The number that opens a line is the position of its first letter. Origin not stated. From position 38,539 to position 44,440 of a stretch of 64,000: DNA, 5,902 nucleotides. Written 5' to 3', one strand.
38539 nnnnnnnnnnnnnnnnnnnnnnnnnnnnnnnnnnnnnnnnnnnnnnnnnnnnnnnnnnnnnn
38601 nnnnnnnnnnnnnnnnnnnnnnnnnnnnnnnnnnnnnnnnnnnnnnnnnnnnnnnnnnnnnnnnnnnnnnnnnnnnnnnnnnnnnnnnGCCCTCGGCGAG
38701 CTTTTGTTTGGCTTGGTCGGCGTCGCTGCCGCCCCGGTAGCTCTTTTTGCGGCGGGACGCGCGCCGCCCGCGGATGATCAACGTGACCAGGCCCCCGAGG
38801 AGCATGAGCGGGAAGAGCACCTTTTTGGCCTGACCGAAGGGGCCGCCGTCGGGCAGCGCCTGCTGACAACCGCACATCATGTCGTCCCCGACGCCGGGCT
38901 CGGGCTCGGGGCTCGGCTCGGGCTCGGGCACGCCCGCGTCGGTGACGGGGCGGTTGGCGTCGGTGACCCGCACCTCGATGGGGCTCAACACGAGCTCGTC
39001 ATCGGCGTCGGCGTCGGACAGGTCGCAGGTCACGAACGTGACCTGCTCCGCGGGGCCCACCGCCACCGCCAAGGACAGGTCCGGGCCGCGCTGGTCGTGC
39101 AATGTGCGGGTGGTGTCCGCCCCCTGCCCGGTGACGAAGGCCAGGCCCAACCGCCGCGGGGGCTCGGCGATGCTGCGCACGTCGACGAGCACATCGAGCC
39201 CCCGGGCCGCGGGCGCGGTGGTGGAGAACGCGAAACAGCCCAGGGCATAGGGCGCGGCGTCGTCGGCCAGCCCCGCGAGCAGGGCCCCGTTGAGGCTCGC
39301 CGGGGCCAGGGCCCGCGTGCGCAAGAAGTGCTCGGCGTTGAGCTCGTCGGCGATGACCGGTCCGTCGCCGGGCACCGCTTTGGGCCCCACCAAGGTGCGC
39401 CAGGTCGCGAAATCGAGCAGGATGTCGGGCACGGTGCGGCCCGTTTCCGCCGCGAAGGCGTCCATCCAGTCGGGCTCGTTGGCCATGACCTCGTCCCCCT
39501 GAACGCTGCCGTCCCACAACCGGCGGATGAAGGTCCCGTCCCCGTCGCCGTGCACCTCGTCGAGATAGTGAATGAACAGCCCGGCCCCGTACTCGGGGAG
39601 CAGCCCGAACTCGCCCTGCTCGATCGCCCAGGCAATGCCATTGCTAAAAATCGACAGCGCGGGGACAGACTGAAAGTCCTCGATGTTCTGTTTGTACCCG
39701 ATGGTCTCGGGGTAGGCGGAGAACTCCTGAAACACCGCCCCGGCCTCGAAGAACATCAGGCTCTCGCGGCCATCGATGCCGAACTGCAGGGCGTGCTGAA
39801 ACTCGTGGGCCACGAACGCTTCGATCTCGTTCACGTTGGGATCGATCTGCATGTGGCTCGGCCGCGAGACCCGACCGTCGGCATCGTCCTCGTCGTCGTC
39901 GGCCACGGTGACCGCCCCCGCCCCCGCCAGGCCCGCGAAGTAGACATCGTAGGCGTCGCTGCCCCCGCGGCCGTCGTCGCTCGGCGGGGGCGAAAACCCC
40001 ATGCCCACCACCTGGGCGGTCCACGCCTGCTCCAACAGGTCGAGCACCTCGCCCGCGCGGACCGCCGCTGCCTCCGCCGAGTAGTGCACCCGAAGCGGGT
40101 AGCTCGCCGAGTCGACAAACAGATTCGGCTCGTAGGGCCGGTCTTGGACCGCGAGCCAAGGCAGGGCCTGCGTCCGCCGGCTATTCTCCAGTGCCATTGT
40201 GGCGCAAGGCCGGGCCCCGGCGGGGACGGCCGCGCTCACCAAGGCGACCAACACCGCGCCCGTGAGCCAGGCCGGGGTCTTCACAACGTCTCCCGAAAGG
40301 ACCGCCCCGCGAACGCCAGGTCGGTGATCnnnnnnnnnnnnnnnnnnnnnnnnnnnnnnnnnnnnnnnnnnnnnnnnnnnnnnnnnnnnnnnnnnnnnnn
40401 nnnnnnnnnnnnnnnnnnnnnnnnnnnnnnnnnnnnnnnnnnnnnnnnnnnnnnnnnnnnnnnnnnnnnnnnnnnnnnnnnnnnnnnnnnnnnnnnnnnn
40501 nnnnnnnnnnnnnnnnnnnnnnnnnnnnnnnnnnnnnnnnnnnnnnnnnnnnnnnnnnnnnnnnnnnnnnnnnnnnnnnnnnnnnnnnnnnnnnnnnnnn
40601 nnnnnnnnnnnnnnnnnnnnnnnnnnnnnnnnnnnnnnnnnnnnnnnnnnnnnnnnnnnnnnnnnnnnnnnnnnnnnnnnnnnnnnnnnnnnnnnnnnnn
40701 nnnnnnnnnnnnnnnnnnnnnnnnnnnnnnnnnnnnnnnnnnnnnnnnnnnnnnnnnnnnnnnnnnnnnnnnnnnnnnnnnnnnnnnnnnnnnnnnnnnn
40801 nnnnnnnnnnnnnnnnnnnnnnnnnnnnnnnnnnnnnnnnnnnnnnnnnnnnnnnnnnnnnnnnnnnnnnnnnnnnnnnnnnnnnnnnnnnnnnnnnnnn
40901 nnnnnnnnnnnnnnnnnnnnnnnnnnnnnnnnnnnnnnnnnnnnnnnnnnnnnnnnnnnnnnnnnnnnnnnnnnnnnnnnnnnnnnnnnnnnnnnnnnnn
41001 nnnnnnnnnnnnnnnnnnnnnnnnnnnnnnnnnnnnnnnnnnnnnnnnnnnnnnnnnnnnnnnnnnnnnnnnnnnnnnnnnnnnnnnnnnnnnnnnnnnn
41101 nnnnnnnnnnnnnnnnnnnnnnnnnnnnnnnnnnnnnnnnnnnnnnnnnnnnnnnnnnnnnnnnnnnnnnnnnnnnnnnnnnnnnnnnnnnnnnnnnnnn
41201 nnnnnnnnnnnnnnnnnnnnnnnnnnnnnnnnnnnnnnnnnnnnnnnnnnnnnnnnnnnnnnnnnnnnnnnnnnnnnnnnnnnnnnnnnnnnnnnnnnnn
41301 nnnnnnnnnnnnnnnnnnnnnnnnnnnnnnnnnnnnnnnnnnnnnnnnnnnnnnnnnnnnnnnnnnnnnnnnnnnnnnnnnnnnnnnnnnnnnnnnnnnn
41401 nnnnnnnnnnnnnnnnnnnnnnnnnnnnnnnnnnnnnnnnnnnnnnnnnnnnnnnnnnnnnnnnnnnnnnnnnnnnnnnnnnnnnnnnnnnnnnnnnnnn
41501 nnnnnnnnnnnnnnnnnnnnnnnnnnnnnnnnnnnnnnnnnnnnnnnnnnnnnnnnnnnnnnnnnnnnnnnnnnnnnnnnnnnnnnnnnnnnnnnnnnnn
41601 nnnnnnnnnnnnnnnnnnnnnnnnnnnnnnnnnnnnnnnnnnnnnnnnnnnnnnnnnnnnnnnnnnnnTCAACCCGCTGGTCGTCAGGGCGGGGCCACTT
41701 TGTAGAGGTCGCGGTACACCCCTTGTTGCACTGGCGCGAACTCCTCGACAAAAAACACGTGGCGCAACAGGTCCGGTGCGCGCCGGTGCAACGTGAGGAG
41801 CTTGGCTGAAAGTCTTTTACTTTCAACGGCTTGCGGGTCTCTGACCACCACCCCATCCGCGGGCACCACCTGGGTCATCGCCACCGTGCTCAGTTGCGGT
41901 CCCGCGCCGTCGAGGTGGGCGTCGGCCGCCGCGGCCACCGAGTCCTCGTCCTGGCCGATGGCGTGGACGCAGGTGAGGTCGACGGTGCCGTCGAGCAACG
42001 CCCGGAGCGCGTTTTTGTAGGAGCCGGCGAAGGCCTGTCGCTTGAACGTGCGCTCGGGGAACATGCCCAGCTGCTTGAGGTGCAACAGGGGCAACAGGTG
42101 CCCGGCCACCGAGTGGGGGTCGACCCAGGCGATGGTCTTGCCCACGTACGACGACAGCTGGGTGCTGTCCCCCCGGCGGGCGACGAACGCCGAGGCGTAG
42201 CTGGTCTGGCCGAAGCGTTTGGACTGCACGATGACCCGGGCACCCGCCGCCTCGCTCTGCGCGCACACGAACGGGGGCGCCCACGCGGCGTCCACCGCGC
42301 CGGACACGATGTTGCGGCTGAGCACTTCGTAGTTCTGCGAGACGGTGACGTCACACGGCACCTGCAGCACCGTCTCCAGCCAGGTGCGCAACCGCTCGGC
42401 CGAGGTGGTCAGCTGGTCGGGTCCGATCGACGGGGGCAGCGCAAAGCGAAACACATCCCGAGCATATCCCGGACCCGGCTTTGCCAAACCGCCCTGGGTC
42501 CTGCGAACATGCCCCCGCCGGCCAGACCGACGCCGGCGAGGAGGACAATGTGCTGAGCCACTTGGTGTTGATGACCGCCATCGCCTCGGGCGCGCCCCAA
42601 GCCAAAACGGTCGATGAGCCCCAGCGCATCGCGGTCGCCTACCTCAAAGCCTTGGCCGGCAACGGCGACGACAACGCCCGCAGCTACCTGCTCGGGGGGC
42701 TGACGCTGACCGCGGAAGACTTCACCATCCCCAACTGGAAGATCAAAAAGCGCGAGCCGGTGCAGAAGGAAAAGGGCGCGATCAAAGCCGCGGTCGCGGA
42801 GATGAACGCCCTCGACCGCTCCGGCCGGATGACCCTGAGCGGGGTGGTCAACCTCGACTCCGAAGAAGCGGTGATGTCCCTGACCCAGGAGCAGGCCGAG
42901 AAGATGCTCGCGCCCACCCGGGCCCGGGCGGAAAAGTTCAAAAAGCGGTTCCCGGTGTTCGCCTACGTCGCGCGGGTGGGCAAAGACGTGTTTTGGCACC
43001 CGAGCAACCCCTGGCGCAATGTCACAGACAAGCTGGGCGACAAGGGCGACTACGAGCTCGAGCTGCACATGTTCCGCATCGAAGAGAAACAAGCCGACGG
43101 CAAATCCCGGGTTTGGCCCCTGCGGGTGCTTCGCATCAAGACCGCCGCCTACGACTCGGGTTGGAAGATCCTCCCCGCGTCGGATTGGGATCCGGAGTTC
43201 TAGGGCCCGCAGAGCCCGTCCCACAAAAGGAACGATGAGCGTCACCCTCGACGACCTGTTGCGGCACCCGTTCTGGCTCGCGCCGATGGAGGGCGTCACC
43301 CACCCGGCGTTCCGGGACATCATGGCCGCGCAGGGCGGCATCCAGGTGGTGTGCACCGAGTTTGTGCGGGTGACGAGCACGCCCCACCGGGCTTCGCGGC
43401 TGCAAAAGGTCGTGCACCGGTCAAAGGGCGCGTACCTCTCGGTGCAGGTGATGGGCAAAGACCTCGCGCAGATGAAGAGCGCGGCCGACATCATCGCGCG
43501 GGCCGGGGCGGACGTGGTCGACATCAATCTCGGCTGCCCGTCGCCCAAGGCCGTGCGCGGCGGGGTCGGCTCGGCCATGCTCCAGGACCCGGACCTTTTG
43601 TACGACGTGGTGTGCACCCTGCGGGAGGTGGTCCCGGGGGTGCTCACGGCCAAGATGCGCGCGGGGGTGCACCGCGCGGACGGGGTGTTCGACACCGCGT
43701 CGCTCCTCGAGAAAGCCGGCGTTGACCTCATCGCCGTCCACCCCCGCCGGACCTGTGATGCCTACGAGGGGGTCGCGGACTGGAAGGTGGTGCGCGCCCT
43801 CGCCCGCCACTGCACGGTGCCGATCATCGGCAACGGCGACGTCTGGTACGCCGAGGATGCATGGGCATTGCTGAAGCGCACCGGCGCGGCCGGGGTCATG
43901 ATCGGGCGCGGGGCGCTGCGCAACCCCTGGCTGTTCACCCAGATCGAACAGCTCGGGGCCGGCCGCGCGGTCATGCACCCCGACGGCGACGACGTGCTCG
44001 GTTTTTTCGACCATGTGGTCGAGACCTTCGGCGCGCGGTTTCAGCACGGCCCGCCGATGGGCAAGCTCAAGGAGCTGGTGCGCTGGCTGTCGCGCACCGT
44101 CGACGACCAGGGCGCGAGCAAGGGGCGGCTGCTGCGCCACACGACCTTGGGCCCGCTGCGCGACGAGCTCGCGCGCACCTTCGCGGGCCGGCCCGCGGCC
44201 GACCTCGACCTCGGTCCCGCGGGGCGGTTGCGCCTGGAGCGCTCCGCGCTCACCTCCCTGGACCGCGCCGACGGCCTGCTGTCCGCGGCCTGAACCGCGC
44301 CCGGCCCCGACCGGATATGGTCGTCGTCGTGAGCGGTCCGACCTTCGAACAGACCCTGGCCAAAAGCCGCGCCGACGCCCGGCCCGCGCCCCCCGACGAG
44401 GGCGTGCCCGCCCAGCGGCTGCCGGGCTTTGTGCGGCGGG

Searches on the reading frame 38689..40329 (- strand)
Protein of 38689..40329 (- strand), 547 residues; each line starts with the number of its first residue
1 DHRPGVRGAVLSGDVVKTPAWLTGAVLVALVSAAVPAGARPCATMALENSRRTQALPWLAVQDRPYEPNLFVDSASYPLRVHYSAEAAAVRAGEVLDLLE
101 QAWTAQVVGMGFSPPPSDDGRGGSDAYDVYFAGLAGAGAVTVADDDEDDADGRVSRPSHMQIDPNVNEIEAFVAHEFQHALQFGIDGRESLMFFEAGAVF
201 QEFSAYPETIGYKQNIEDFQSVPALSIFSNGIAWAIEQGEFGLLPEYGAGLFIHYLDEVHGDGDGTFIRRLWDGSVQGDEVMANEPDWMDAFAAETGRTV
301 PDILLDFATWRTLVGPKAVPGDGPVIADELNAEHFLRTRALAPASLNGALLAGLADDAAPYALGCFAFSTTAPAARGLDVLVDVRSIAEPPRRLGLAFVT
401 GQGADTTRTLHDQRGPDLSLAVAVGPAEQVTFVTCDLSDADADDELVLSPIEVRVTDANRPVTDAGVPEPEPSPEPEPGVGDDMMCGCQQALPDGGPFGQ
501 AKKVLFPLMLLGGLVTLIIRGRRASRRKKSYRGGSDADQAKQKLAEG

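Call 47: search_protein_families(library=ncbifam, proteins=[window:38689-40329:-], max_evalue=0.001)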
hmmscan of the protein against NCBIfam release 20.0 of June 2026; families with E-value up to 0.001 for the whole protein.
window:38689-40329:- (547 aa): 1 family
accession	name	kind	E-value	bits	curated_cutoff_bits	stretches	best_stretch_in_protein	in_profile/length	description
NF045524.1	MXAN_6640_HExxH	subfamily_domain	1.3e-23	84.2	140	1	93-318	26-249/290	MXAN_6640 family putative metalloprotease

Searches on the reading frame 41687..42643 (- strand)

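Call 12: search_protein_families(library=pfam, proteins=[window:41687-42643:-], max_evalue=0.01)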
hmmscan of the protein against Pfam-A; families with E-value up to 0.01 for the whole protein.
window:41687-42643:- (319 aa): 1 family
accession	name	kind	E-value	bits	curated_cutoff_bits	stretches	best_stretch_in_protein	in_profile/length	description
PF12974.12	Phosphonate-bd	-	1.6e-32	113.2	27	1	67-306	1-238/242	ABC transporter, phosphonate, periplasmic substrate-binding protein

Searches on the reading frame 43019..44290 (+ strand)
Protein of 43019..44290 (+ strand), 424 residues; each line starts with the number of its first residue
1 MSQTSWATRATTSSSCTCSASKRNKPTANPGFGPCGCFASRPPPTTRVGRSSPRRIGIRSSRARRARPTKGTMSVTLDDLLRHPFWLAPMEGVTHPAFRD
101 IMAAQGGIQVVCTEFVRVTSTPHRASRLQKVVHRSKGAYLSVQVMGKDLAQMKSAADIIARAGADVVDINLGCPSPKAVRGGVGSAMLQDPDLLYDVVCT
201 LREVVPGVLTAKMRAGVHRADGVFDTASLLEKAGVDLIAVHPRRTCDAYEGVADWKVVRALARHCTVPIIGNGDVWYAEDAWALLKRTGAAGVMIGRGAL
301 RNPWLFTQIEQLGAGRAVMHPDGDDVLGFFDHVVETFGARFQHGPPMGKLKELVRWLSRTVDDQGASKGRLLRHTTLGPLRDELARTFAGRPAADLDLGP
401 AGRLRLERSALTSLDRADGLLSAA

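Call 12: search_protein_families(library=pfam, proteins=[window:43019-44290:+], max_evalue=0.01)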
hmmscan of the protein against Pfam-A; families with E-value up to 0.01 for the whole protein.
window:43019-44290:+ (424 aa): 3 families
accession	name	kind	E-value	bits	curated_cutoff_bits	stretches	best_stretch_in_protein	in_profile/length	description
PF01207.24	Dus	-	1.6e-60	205.3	20.4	1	87-357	2-275/311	Dihydrouridine synthase (Dus)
PF00478.31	IMPDH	-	1.4e-05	24.7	25.6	0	215-298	97-175/345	IMP dehydrogenase / GMP reductase domain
PF01180.27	DHO_dh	-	2.5e-05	24.1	27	1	256-311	228-285/291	Dihydroorotate dehydrogenase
